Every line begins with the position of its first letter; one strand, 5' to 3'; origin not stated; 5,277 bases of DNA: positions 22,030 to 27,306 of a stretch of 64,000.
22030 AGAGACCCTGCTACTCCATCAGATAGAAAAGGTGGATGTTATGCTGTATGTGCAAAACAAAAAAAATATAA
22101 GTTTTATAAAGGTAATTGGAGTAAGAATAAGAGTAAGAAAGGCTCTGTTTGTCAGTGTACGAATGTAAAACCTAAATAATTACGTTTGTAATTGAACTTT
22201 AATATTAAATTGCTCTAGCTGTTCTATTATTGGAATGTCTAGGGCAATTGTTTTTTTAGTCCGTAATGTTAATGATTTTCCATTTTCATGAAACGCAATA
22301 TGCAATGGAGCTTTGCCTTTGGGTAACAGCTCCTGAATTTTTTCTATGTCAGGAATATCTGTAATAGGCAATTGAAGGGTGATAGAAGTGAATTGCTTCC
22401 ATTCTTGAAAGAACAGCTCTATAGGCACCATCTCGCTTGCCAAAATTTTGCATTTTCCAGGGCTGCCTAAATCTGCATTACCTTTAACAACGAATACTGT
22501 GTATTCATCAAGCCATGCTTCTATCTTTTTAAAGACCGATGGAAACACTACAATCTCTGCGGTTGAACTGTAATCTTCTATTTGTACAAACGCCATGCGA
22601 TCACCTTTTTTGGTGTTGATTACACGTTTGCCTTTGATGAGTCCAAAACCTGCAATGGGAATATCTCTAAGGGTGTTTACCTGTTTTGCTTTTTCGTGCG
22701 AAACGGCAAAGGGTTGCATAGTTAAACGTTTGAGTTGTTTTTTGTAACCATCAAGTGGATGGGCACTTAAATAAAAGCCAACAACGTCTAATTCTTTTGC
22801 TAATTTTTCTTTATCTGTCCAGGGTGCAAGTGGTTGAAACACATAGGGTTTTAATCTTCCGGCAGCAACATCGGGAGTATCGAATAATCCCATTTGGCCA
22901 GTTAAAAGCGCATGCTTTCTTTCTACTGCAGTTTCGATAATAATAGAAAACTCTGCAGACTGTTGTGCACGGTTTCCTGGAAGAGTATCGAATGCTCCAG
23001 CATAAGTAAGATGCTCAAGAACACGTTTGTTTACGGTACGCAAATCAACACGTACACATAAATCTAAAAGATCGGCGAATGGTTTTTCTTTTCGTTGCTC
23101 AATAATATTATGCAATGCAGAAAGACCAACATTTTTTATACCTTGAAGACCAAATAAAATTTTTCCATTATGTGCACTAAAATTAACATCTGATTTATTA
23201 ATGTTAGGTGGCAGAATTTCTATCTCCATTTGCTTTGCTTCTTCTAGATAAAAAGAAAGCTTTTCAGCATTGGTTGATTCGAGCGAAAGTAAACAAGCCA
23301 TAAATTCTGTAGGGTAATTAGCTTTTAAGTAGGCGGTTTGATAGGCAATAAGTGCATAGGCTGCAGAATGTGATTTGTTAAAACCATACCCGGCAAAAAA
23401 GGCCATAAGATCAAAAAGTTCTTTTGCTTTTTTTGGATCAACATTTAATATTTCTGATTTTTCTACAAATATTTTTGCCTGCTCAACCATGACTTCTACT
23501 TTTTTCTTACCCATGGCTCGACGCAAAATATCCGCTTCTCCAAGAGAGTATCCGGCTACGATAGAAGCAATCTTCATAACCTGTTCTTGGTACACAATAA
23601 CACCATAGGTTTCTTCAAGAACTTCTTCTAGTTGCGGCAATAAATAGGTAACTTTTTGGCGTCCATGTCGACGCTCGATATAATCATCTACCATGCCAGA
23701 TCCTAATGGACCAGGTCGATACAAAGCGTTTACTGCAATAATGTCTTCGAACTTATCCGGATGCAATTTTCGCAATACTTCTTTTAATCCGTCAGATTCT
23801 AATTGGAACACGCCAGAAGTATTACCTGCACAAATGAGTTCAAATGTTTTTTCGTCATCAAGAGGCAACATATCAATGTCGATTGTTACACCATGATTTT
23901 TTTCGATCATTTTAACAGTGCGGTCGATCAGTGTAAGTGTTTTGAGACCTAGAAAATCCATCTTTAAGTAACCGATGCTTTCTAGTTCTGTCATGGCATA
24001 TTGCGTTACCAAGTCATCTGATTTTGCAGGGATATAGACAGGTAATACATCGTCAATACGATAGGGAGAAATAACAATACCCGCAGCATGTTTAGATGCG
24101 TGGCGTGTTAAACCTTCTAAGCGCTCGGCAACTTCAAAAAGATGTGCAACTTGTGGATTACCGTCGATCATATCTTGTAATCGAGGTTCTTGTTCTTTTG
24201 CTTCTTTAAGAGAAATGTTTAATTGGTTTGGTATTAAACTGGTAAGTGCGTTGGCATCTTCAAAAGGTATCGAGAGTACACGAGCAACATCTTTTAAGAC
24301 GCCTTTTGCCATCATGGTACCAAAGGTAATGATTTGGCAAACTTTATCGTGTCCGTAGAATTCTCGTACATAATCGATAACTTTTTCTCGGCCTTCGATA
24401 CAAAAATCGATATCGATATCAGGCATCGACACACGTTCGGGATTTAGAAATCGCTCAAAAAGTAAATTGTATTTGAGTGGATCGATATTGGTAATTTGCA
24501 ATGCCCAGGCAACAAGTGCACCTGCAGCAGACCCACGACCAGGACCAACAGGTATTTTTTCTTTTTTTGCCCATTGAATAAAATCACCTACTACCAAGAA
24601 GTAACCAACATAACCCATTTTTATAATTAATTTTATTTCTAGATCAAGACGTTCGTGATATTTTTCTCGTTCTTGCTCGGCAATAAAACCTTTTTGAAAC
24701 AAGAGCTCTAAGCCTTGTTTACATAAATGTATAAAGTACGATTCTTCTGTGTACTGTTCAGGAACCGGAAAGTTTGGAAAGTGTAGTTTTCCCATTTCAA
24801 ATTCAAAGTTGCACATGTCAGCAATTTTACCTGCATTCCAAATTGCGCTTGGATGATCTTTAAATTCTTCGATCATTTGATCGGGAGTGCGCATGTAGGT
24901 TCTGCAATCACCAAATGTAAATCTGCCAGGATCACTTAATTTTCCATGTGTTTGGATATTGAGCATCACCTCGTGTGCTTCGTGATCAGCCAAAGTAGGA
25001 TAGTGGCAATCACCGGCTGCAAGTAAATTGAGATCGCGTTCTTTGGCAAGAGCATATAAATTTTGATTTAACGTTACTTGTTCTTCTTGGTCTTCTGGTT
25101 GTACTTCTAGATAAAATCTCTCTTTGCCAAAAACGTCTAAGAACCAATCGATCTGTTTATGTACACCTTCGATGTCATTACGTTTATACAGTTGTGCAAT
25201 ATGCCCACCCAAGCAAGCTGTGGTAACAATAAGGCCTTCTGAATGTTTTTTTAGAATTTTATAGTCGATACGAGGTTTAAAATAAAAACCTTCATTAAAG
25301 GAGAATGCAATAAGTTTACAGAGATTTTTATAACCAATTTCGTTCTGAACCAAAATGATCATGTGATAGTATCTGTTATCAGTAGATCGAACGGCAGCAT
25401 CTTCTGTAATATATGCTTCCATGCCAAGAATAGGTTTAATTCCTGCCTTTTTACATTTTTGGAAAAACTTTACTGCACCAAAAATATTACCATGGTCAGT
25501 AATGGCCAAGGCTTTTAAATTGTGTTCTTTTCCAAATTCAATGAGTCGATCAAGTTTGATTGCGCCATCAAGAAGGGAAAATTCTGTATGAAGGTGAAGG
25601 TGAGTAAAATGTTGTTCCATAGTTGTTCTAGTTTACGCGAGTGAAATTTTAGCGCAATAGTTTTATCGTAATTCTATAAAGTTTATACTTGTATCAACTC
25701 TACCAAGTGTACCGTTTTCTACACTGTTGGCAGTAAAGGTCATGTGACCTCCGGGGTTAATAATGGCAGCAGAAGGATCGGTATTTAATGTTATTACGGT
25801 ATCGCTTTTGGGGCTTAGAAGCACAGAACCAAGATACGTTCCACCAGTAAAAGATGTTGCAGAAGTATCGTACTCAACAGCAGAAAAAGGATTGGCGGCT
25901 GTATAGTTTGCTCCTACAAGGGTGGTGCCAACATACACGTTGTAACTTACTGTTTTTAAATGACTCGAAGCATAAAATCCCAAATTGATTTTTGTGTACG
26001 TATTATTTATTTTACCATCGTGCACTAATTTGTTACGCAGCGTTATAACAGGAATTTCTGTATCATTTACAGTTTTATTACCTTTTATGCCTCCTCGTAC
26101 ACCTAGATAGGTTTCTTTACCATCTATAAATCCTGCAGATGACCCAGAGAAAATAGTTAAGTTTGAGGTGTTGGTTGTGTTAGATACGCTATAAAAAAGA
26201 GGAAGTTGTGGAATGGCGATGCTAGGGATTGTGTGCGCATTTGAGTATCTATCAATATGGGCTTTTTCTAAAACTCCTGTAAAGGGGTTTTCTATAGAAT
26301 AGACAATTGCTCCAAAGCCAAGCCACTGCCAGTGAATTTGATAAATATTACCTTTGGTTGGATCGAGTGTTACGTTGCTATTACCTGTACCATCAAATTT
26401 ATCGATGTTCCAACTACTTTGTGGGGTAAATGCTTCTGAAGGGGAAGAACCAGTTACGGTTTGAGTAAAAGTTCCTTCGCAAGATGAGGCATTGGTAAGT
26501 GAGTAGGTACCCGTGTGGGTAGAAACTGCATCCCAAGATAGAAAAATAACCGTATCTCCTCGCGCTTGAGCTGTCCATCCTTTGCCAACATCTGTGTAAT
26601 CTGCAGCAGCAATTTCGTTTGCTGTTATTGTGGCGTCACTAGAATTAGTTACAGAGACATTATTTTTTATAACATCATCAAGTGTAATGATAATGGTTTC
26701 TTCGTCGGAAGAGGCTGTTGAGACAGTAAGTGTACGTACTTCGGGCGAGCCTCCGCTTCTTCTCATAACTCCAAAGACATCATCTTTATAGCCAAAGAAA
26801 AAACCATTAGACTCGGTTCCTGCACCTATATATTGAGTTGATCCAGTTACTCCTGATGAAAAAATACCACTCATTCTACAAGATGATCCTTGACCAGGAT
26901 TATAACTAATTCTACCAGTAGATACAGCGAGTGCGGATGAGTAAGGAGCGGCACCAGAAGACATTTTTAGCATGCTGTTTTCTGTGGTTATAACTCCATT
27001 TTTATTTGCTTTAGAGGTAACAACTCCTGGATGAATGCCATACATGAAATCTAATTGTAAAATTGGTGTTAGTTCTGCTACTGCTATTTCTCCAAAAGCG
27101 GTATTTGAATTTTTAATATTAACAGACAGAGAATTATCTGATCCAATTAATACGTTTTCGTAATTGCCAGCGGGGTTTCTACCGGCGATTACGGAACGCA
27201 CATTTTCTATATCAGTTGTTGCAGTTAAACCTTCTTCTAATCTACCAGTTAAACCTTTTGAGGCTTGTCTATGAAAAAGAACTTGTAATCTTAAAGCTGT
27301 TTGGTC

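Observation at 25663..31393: Paired modular giants: discoidin-like jelly-rolls (x4 versus x1), a twice-repeated RGAF-x-T-x-ATH mini-domain and a shared ~500-aa C-terminal module with a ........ motif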

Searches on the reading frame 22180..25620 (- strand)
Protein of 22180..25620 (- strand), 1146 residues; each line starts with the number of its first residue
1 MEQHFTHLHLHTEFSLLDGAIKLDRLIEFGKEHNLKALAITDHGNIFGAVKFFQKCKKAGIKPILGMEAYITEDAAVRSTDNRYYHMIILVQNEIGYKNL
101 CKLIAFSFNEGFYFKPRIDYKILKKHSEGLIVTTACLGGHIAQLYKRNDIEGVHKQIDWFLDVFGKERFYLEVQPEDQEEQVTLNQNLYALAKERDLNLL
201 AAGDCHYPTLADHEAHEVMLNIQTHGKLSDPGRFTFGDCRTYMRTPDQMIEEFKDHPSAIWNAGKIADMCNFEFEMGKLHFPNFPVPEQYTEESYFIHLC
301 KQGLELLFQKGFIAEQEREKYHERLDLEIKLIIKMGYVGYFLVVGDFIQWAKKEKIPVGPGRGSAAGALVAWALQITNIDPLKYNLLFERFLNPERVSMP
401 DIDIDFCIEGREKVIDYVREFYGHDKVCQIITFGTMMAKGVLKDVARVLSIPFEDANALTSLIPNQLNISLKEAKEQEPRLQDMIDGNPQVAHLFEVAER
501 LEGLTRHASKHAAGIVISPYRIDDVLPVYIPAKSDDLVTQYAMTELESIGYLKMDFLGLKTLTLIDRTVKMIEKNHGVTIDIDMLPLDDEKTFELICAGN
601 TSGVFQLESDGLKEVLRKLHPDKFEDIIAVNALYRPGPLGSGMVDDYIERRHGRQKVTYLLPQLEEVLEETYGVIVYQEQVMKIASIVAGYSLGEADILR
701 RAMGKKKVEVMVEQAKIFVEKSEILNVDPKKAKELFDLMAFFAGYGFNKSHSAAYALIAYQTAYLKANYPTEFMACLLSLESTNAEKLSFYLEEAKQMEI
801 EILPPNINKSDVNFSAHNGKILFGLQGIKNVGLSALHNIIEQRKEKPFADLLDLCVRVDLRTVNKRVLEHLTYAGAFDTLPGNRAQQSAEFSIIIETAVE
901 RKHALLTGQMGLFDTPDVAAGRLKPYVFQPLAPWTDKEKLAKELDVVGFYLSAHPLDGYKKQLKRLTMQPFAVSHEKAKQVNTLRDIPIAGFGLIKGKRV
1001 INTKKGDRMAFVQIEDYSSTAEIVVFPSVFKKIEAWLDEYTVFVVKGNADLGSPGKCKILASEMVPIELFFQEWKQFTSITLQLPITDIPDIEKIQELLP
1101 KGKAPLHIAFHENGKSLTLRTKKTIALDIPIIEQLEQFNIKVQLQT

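Call 6: search_protein_families(library=pfam, proteins=[window:22180-25620:-], max_evalue=0.01)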
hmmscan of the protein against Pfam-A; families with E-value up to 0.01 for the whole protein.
window:22180-25620:- (1146 aa): 5 families
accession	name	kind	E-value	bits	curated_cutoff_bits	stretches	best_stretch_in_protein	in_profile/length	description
PF07733.18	DNA_pol3_alpha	-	7e-100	334.4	23.9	1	295-558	2-260/260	Bacterial DNA polymerase III alpha NTPase domain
PF17657.6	DNA_pol3_finger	-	4.7e-68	228.1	22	1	561-721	1-161/166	Bacterial DNA polymerase III alpha subunit finger domain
PF02811.25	PHP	-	9.9e-55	185.8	26.4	1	7-174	1-162/164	PHP domain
PF14579.12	HHH_6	-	1.3e-28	99.5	25.6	1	800-886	2-89/90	Helix-hairpin-helix motif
PF01336.31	tRNA_anti-codon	-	2.5e-06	27.8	27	1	999-1066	6-74/75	OB-fold nucleic acid binding domain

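Call 7: search_protein_families(library=phrogs, proteins=[window:22180-25620:-], max_evalue=0.01)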
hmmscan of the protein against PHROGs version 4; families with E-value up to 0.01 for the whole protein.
window:22180-25620:- (1146 aa): 9 families
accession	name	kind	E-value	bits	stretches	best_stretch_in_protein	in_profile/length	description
phrog_405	-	DNA, RNA and nucleotide metabolism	0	1114.2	1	3-1127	42-1146/1190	DNA polymerase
phrog_11165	-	DNA, RNA and nucleotide metabolism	1.2e-135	454.4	1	293-846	12-578/782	DNA polymerase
phrog_12219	-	DNA, RNA and nucleotide metabolism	2.4e-112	377.8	1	399-898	1-540/823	DNA polymerase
phrog_7513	-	unknown function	1e-89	302.5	1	3-401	9-453/461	-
phrog_21652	-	DNA, RNA and nucleotide metabolism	5.9e-79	266.9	1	365-722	37-428/476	DNA polymerase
phrog_13169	-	DNA, RNA and nucleotide metabolism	1.1e-49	170.6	1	7-397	5-414/463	DNA polymerase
phrog_4335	-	unknown function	2.9e-16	60.7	1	729-844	15-130/421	-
phrog_20695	-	DNA, RNA and nucleotide metabolism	2e-11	44.4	1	756-909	11-157/440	DNA binding protein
phrog_11127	-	DNA, RNA and nucleotide metabolism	0.0012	19.8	1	293-392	87-170/171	DNA polymerase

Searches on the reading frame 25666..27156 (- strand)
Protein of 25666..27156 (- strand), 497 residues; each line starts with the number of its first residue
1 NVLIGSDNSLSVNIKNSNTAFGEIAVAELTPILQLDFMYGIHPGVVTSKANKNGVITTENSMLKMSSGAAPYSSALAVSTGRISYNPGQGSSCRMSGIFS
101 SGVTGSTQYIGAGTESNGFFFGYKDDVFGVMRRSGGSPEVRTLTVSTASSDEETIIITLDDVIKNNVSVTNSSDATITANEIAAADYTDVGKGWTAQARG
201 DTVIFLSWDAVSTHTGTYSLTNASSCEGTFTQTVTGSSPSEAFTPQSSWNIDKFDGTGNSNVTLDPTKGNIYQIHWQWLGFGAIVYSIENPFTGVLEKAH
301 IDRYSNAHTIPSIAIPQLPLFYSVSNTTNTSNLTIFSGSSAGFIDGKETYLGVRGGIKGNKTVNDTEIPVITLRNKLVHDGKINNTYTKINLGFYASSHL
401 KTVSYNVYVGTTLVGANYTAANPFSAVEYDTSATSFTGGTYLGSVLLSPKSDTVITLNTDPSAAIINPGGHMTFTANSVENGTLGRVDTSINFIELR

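Call 14: search_dna_similar(query=window:25666-27156:-, collection=phages, mode=protein, max_rows=30, max_evalue=0.001)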
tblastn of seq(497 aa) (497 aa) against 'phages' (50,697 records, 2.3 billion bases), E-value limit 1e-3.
Records with a match: 133; places in all: 133; records where one place covers at least 80% of the query: 1.
Best place of each record, by identity: <60% 133.
By first word of the organism name: Synechococcus 102; Cyanophage 20; uncultured 2; Puniceispirillum 2; Prochlorococcus 2; Caudoviricetes 1; Salicola 1; Sulfitobacter 1; Virus 1; Phage 1.
By host as written in the record: Synechococcus 80; Synechococcus sp. 12; Synechococcus sp. WH7803 11; - 8; Synechococcus sp. MW02 5; Synechococcus sp. WH 7803 3; Synechococcus sp. WH8102 3; Synechococcus sp. KCZYC6 2; and 7 more.
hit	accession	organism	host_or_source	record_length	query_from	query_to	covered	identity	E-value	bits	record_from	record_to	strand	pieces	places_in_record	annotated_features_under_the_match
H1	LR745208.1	uncultured phage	metagenomic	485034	16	481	94%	39.1%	1e-78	273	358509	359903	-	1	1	record has no annotation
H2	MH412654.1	Synechococcus phage S-T4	Synechococcus sp. WH 7803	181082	19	384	74%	31.3%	8e-37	150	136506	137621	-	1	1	virion structural protein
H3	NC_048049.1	Synechococcus phage S-T4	Synechococcus sp. WH 7803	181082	19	384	74%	31.3%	8e-37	150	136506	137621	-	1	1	virion structural protein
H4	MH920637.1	Synechococcus phage S-B43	Synechococcus sp. MW02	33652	20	385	74%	29.4%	4e-32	136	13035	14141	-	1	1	hypothetical protein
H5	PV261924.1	Synechococcus phage RN05-S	Synechococcus sp. MW02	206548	20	385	74%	29.4%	4e-32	136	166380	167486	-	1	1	virion structural protein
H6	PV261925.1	Synechococcus phage RB11-B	Synechococcus sp. MW02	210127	20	385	74%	29.4%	4e-32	136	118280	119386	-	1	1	virion structural protein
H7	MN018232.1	Synechococcus phage S-B43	Synechococcus sp. MW02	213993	20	385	74%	29.4%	4e-32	136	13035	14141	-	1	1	hypothetical protein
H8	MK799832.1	Synechococcus phage S-B05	Synechococcus sp. MW02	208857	20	385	74%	29.4%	5e-32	136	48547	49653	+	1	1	virion structural protein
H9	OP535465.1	Synechococcus phage S-CREM1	Synechococcus sp. CB0101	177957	232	457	45%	28.9%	1e-8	64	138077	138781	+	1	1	hypothetical protein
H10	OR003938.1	Synechococcus phage DSL-LC03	Synechococcus sp.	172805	216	439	45%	28.9%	4e-7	59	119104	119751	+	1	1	virion structural protein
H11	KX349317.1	Cyanophage S-RIM12_RW_25_0210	Synechococcus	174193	216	442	46%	28.4%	7e-5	52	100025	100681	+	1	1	virion structural protein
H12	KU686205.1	Synechococcus phage S-CAM9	Synechococcus sp.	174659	216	442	46%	28.3%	7e-6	55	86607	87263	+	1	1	structural protein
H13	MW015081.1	Synechococcus phage S-SRM01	Synechococcus sp. KCZYC6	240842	237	458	45%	28.8%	9e-9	64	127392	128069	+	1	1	hypothetical protein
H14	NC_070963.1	Synechococcus phage S-SRM01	Synechococcus sp. KCZYC6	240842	237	458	45%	28.8%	9e-9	64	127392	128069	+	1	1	virion structural protein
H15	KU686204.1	Synechococcus phage S-CAM9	Synechococcus sp.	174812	216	442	46%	28.1%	3e-5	53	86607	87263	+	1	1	structural protein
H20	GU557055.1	Puniceispirillum phage HMO-2011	Candidatus Puniceispirillum marinum ...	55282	234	444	42%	29.8%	3e-12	76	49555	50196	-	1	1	putative phage structural protein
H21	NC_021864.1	Puniceispirillum phage HMO-2011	Candidatus Puniceispirillum marinum ...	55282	234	444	42%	29.8%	3e-12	76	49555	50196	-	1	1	virion structural protein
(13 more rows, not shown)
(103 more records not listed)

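Call 16: get_annotated_region(hit=H21, flank=9000)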
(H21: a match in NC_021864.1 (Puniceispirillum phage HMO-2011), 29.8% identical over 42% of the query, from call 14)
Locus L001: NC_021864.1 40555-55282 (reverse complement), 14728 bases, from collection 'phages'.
description: Puniceispirillum phage HMO-2011, complete genome.
organism: Puniceispirillum phage HMO-2011 (NCBI taxid 948071)
taxonomy: Viruses; Duplodnaviria; Heunggongvirae; Uroviricota; Caudoviricetes
host: Candidatus Puniceispirillum marinum IMCC1322; source: -; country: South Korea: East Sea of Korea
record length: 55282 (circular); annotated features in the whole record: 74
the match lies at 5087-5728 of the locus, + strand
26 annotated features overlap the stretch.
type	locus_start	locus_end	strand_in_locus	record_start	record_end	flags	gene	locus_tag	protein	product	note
CDS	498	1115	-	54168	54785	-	-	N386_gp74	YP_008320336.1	hypothetical protein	-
CDS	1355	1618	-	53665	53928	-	-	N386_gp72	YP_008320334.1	hypothetical protein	-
CDS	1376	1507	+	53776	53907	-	-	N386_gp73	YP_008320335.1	hypothetical protein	-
CDS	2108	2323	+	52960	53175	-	-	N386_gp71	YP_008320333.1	hypothetical protein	-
CDS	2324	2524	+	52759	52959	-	-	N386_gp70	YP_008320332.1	hypothetical protein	-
CDS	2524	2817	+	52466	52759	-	-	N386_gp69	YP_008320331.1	hypothetical protein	-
CDS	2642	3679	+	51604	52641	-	-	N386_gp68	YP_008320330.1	hypothetical protein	-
CDS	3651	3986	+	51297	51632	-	-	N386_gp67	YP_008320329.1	hypothetical protein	-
CDS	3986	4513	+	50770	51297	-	-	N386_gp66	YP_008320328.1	hypothetical protein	-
CDS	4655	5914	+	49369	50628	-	-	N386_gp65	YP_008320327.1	virion structural protein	similar to structural protein from Synechococcus phage S-RSM4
CDS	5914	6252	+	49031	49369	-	-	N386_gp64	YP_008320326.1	hypothetical protein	-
CDS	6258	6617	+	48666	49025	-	-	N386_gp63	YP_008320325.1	hypothetical protein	-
CDS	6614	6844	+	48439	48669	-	-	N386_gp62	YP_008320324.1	hypothetical protein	-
CDS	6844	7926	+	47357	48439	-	-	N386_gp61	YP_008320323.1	methanesulfonate monooxygenase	Pfam:PF00848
CDS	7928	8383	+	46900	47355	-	-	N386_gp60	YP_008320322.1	hypothetical protein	-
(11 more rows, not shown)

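Call 17: get_annotated_region(hit=H3, flank=8000)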
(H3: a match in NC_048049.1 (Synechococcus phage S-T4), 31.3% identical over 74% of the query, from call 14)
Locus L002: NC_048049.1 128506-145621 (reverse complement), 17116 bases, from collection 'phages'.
description: Synechococcus phage S-T4, complete genome.
organism: Synechococcus phage S-T4 (NCBI taxid 2268578)
taxonomy: Viruses; Duplodnaviria; Heunggongvirae; Uroviricota; Caudoviricetes; Kyanoviridae; Tamkungvirus; Tamkungvirus ST4
host: Synechococcus sp. WH 7803; source: -; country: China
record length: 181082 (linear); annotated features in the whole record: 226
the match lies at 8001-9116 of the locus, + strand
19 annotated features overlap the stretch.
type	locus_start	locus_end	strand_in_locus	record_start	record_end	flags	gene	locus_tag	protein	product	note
CDS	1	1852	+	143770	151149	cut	-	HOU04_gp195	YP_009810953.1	virulence-associated VriC protein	-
CDS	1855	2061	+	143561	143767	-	-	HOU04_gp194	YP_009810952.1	virion structural protein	-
CDS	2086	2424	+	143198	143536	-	-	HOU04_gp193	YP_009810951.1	L-shaped tail fiber protein assembly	-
CDS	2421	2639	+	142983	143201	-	-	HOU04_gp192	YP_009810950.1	hypothetical protein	-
CDS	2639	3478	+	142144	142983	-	-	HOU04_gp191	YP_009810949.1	head-tail adaptor Ad2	Phage neck protein #Gp13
CDS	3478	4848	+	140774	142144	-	-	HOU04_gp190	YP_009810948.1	head closure Hc2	-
CDS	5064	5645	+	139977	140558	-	-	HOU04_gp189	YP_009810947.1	tail sheath stabilizer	-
CDS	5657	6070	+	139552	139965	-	-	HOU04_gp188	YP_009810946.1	terminase small subunit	-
CDS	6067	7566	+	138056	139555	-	-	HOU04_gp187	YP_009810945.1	hypothetical protein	-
CDS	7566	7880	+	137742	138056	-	-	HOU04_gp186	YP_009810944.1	hypothetical protein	-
CDS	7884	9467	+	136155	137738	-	-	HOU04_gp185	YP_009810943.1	virion structural protein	-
CDS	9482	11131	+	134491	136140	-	-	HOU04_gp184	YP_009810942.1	terminase large subunit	-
CDS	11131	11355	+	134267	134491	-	-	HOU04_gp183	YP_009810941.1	endonuclease VII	-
CDS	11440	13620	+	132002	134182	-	-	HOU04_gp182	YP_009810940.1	tail sheath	-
CDS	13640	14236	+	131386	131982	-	-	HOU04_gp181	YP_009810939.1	tail tube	-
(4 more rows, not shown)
